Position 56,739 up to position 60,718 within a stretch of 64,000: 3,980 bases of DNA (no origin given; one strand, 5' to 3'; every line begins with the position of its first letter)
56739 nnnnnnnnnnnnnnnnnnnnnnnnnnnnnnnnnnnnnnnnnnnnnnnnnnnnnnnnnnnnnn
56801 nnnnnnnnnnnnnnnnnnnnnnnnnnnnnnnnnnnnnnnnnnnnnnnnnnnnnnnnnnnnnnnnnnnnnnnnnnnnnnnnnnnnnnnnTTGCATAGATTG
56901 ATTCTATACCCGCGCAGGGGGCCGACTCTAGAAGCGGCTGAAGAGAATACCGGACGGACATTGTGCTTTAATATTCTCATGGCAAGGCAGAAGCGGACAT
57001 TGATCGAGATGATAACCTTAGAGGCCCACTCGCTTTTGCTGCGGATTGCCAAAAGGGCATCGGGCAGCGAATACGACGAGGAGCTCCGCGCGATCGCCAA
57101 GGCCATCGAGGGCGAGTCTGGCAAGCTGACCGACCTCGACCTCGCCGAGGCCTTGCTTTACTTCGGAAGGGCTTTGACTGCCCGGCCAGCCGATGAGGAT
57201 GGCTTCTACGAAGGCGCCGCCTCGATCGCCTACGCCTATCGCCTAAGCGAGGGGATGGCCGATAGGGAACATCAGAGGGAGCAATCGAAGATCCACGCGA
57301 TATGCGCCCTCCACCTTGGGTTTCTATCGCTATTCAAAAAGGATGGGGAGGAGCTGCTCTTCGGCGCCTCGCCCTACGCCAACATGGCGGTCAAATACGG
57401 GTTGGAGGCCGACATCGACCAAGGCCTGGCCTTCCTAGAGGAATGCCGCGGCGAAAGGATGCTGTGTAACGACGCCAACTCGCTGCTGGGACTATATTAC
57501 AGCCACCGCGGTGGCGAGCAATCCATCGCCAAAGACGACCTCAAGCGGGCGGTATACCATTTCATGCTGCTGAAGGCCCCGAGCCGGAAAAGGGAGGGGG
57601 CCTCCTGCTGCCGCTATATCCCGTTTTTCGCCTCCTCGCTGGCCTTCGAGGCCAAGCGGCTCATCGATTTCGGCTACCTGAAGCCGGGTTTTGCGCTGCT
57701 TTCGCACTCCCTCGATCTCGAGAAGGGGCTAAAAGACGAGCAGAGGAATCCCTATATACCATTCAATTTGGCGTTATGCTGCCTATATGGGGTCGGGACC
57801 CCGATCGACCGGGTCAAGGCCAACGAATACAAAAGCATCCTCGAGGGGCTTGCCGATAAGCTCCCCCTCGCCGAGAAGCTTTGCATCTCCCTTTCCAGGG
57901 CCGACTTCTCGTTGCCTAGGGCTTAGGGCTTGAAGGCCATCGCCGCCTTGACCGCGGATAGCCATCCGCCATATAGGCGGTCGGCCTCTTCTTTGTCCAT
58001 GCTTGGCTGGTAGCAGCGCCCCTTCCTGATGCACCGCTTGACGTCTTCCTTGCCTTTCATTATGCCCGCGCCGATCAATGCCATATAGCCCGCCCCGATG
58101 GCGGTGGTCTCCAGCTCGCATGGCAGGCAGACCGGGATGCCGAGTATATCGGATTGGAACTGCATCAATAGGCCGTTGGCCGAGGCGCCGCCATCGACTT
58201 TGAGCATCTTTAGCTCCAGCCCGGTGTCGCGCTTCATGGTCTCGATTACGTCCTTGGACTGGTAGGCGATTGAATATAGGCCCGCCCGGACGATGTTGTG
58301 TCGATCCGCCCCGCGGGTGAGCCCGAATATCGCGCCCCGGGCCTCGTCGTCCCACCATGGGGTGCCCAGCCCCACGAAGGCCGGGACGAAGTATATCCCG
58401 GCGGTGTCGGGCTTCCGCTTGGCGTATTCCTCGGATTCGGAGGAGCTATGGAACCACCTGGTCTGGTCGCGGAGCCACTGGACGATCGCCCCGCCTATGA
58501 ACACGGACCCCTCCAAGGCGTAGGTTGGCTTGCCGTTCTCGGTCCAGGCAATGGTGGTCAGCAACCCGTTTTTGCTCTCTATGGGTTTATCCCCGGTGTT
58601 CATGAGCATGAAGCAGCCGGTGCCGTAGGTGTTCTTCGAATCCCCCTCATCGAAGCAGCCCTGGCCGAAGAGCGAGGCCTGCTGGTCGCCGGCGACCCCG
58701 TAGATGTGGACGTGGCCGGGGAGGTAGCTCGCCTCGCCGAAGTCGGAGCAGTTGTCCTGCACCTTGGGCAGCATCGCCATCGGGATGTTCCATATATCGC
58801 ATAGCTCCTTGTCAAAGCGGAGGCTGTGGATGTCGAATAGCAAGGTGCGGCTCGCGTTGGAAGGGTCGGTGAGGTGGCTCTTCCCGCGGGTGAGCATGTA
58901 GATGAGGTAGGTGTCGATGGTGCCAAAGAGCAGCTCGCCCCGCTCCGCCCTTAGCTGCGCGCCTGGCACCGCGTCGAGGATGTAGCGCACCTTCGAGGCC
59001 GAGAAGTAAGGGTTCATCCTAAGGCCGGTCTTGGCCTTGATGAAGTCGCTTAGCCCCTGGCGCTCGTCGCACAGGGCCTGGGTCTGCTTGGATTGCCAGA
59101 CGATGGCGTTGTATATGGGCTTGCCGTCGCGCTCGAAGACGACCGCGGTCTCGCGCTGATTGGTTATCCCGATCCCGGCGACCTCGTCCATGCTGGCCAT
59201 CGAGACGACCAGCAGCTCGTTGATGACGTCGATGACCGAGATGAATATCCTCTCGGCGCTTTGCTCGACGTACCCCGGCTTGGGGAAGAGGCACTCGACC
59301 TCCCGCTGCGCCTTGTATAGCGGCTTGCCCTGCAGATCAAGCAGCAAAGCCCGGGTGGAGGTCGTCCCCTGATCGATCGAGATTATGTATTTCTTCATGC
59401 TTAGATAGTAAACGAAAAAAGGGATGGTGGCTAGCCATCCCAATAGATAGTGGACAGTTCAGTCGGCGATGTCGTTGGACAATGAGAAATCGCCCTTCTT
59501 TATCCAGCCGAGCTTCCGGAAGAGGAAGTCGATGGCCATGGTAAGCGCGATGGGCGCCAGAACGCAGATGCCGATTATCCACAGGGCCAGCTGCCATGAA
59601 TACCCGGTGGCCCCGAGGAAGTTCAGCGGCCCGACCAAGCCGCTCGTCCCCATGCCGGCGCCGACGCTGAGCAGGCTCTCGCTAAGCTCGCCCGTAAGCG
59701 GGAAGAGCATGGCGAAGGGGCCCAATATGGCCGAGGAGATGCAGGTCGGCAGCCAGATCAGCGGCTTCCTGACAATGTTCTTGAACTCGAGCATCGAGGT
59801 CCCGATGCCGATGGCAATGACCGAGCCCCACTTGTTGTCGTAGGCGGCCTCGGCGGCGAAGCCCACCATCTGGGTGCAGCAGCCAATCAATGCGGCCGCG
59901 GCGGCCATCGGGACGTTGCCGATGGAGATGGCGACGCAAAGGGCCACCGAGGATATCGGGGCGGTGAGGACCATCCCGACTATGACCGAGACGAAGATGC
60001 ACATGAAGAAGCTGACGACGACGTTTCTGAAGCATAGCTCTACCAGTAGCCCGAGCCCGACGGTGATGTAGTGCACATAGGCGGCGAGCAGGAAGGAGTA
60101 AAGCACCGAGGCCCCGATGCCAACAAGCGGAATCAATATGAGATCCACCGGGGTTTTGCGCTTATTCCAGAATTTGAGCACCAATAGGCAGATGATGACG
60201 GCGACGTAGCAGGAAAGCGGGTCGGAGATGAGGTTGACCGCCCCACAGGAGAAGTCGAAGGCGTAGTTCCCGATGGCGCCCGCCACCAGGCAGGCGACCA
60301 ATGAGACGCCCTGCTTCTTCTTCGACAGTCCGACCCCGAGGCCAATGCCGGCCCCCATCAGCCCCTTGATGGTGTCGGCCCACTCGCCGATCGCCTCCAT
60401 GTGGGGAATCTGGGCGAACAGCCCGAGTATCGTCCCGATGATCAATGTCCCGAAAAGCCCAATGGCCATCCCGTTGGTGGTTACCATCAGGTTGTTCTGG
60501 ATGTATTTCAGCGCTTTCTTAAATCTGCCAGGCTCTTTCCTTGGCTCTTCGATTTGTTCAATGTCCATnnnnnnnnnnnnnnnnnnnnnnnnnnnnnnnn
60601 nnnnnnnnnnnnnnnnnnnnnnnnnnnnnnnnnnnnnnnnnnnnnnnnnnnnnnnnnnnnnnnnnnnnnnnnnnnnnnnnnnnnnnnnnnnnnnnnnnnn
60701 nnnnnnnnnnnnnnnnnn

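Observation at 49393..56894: addB-addA operon carries two extra overlapping genes (376-aa unknown + alpha/beta hydrolase) where sbcCD is usually expected; AddB is unusually short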

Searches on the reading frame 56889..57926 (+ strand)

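Call 5: search_protein_families(library=pfam, proteins=[window:56889-57926:+], max_evalue=0.01)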
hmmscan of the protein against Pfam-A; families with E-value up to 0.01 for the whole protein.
window:56889-57926:+ (345 aa): 1 family
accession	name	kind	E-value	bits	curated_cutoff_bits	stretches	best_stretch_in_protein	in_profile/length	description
PF08238.18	Sel1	-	0.0022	18.9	30.7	0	292-314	5-27/36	Sel1 repeat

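Call 6: search_protein_families(library=ncbifam, proteins=[window:56889-57926:+], max_evalue=0.01)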
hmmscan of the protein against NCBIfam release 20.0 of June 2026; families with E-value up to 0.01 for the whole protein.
window:56889-57926:+ (345 aa): 0 families

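Call 7: search_protein_families(library=padloc, proteins=[window:56889-57926:+], max_evalue=0.1)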
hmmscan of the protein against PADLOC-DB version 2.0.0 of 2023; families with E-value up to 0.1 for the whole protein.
window:56889-57926:+ (345 aa): 0 families

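Call 8: search_protein_families(library=phrogs, proteins=[window:56889-57926:+], max_evalue=0.1)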
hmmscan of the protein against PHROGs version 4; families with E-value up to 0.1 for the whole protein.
window:56889-57926:+ (345 aa): 0 families

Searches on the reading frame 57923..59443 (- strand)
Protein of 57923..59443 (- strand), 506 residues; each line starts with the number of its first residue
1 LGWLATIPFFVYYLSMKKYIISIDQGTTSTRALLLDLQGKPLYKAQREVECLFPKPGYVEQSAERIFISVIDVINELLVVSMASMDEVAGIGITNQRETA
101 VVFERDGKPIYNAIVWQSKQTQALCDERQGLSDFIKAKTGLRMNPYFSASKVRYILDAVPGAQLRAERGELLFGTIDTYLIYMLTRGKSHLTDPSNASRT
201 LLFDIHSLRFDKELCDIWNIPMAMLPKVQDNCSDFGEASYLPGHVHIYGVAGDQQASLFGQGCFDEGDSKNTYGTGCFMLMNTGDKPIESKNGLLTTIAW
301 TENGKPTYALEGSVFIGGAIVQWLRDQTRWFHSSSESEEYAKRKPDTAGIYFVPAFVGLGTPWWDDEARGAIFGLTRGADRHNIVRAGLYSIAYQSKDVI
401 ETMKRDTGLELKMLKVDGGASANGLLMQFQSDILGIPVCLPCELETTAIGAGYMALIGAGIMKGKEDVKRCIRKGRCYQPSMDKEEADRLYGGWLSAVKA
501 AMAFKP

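Call 5: search_protein_families(library=pfam, proteins=[window:57923-59443:-], max_evalue=0.01)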
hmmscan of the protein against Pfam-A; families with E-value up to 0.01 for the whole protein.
window:57923-59443:- (506 aa): 2 families
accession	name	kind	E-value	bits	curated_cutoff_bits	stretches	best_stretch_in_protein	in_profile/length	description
PF00370.27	FGGY_N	-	4.1e-58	197.3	28.8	1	19-260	1-245/245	FGGY family of carbohydrate kinases, N-terminal domain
PF02782.22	FGGY_C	-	2.1e-40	139.1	27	1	271-458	3-197/198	FGGY family of carbohydrate kinases, C-terminal domain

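Call 6: search_protein_families(library=ncbifam, proteins=[window:57923-59443:-], max_evalue=0.01)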
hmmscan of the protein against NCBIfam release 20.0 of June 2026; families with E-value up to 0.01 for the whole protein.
window:57923-59443:- (506 aa): 12 families
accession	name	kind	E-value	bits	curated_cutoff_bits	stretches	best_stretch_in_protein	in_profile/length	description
NF000756.0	PRK00047.1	subfamily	2.3e-202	672.7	498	1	16-505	3-498/502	glycerol kinase GlpK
TIGR01311.1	glycerol_kin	equivalog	2.3e-184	613.3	590.35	1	18-502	1-494/496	glycerol kinase GlpK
TIGR01312.1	XylB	equivalog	1e-51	176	380.25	1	22-484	2-465/481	xylulokinase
TIGR01314.1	gntK_FGGY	equivalog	2.9e-36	125.1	648.55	1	19-485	1-476/505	gluconokinase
TIGR01315.1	5C_CHO_kinase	subfamily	1e-26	93.8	408.7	2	347-491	378-527/541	FGGY family pentulose kinase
NF008187.0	PRK10939.1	equivalog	3.7e-23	81.9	528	2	16-326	2-314/521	autoinducer-2 kinase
NF003154.0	PRK04123.1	equivalog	3.3e-16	59.1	428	2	338-479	371-512/554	ribulokinase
NF011601.0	PRK15027.1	equivalog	4.3e-16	58.4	912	1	21-460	3-437/484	xylulokinase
TIGR02628.1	fuculo_kin_coli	equivalog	5.3e-16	58.6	470.9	1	20-474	3-457/465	L-fuculokinase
TIGR02627.1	rhamnulo_kin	equivalog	3.8e-12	45.5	527.95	2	87-259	67-236/454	rhamnulokinase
TIGR01234.1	L-ribulokinase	equivalog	1.1e-11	44.2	583.25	1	337-472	363-495/536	ribulokinase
NF007925.0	PRK10640.1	equivalog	5.7e-10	38.2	639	2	18-267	4-250/489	rhamnulokinase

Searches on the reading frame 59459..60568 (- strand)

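Call 5: search_protein_families(library=pfam, proteins=[window:59459-60568:-], max_evalue=0.01)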
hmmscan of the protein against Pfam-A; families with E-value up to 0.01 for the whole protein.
window:59459-60568:- (369 aa): 1 family
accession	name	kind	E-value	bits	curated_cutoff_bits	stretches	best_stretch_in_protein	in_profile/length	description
PF13303.11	PTS_EIIC_2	-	1.5e-69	235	28.9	1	30-362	3-326/327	Phosphotransferase system, EIIC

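Call 6: search_protein_families(library=ncbifam, proteins=[window:59459-60568:-], max_evalue=0.01)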
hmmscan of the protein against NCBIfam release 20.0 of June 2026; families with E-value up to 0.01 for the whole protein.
window:59459-60568:- (369 aa): 0 families
